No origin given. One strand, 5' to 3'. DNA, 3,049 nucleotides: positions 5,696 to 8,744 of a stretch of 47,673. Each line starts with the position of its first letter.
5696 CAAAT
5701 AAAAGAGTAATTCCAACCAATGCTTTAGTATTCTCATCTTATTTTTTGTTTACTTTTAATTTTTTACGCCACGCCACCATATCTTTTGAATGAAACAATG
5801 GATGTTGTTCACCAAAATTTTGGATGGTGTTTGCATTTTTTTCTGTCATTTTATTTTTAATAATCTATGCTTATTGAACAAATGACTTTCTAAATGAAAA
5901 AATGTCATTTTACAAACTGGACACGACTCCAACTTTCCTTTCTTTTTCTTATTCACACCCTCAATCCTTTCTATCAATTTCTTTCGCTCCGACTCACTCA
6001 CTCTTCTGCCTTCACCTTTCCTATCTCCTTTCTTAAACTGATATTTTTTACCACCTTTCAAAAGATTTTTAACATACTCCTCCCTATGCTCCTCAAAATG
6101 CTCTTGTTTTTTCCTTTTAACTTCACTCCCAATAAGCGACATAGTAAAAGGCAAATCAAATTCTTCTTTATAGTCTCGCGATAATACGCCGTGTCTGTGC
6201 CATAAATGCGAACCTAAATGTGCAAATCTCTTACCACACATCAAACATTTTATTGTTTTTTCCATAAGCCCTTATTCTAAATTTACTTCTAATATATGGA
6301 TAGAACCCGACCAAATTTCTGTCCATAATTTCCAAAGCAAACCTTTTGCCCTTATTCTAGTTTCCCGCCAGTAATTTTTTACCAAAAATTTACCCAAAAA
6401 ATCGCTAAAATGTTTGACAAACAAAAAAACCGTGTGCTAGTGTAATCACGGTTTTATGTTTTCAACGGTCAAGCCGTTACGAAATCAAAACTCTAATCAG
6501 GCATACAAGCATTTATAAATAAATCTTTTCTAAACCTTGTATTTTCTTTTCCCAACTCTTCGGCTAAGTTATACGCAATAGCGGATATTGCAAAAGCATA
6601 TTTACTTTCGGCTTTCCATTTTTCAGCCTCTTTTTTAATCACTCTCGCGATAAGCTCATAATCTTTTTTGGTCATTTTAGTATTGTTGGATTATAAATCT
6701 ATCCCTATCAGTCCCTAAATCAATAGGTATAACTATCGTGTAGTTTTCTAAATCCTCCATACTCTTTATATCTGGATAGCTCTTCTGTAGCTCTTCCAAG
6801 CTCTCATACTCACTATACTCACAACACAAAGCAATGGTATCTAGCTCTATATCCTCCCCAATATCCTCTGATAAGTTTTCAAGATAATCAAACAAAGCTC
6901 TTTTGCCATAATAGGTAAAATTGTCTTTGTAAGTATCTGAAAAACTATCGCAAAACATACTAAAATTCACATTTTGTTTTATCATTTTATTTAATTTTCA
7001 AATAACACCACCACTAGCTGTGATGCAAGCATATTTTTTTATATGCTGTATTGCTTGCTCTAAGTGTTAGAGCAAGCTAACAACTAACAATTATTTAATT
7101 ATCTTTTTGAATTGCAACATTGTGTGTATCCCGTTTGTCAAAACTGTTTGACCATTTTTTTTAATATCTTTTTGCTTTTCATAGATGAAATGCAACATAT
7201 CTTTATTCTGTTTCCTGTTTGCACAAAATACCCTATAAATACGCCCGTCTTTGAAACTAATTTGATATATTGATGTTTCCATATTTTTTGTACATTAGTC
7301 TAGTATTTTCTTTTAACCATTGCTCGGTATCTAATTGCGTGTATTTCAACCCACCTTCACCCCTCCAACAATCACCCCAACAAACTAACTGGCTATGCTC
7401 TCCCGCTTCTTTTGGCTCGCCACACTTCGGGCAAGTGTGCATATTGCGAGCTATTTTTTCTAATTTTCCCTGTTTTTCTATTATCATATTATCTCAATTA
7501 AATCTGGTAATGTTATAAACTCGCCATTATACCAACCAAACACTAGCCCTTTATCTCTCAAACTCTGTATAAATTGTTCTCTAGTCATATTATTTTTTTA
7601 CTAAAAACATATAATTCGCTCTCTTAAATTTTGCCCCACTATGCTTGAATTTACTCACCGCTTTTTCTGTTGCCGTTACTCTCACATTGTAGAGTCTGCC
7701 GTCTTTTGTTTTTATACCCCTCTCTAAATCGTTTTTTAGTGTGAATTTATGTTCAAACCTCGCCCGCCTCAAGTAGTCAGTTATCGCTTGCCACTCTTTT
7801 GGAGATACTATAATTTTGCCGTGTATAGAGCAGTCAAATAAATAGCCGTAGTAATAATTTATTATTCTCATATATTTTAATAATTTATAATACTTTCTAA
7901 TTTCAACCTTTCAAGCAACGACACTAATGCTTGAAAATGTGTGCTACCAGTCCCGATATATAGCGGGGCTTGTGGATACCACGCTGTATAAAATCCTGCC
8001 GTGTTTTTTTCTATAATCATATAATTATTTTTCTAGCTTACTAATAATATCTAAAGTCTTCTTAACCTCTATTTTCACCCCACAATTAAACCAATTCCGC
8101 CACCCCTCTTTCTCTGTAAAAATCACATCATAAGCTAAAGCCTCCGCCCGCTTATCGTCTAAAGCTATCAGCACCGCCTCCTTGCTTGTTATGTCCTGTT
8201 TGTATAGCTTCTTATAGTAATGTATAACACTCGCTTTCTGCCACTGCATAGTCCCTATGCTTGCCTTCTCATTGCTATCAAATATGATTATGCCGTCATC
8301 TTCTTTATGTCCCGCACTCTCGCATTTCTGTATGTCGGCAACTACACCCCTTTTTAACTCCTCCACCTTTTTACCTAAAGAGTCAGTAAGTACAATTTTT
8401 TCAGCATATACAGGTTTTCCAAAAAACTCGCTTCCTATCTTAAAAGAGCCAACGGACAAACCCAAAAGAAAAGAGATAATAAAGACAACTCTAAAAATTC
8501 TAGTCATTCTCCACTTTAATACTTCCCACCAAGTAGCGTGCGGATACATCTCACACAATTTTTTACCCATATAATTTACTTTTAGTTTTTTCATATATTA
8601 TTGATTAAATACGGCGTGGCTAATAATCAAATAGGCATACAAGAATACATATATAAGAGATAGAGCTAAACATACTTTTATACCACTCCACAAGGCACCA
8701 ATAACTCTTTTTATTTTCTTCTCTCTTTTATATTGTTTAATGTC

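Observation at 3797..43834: DnaA-box-type 9-mers sit at a fixed distance (32-34 nt) upstream of the -10 elements of four rightward promoters, including the -35-less late promoters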

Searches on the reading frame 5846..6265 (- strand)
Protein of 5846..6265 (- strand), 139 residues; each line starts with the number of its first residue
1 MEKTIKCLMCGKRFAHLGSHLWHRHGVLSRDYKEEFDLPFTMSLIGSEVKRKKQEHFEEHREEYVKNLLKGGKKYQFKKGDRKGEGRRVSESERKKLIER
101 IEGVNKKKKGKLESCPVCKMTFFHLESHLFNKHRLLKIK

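Call 45: search_protein_families(library=pfam, proteins=[window:5846-6265:-], max_evalue=0.05)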
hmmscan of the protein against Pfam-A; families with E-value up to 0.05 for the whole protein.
window:5846-6265:- (139 aa): 1 family
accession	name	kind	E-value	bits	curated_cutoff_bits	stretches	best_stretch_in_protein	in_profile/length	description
PF05443.17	ROS_MUCR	-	1.9e-08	34.8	25.4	1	2-56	62-116/123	ROS/MUCR transcriptional regulator protein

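Call 50: search_protein_families(library=ncbifam, proteins=[window:5846-6265:-], max_evalue=0.1)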
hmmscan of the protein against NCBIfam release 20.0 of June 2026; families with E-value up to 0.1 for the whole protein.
window:5846-6265:- (139 aa): 0 families

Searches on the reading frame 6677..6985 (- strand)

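Call 46: search_protein_families(library=pfam, proteins=[window:6677-6985:-], max_evalue=0.05)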
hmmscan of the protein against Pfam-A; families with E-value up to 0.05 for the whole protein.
window:6677-6985:- (102 aa): 0 families

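Call 84: search_protein_families(library=phrogs, proteins=[window:6677-6985:-], max_evalue=0.01)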
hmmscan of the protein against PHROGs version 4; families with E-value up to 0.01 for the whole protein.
window:6677-6985:- (102 aa): 1 family
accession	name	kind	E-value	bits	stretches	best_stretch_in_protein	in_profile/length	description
phrog_9974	-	unknown function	4.6e-14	53.8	1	3-72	2-68/107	-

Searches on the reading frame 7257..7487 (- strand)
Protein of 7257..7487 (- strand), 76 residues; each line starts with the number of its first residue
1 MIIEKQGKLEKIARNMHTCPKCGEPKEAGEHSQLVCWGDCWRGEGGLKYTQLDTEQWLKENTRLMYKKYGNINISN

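Call 46: search_protein_families(library=pfam, proteins=[window:7257-7487:-], max_evalue=0.05)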
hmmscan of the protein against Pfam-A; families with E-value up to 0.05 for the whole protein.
window:7257-7487:- (76 aa): 1 family
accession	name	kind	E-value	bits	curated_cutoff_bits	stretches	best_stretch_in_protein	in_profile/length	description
PF17848.7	Zn_ribbon_ACC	-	0.021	15.5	24.5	1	12-22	16-26/26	Acetyl-CoA carboxylase zinc finger domain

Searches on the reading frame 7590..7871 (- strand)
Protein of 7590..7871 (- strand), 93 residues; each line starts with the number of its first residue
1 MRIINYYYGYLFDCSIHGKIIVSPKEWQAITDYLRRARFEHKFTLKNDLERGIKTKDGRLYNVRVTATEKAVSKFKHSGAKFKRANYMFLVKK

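Call 46: search_protein_families(library=pfam, proteins=[window:7590-7871:-], max_evalue=0.05)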
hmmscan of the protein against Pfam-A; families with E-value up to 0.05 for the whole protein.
window:7590-7871:- (93 aa): 1 family
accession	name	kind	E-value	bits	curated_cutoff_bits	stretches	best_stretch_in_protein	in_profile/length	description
PF21983.2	NikA-like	-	0.044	14.4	27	0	60-76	6-22/72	Mobilization protein NikA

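Call 84: search_protein_families(library=phrogs, proteins=[window:7590-7871:-], max_evalue=0.01)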
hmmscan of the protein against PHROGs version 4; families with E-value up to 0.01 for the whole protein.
window:7590-7871:- (93 aa): 0 families

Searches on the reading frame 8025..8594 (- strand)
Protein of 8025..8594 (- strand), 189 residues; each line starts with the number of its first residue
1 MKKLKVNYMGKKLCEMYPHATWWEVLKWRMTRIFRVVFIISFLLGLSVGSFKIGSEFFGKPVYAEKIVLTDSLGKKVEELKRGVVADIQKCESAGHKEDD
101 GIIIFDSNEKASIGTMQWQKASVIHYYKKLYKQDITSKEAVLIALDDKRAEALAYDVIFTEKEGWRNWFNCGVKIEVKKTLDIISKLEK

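Call 46: search_protein_families(library=pfam, proteins=[window:8025-8594:-], max_evalue=0.05)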
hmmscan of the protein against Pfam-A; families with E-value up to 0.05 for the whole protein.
window:8025-8594:- (189 aa): 1 family
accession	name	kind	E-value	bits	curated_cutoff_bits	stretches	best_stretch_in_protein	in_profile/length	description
PF02170.28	PAZ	-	0.011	16.1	28.8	1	108-151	49-92/123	PAZ domain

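Call 84: search_protein_families(library=phrogs, proteins=[window:8025-8594:-], max_evalue=0.01)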
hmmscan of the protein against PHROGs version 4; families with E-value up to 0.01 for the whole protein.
window:8025-8594:- (189 aa): 0 families
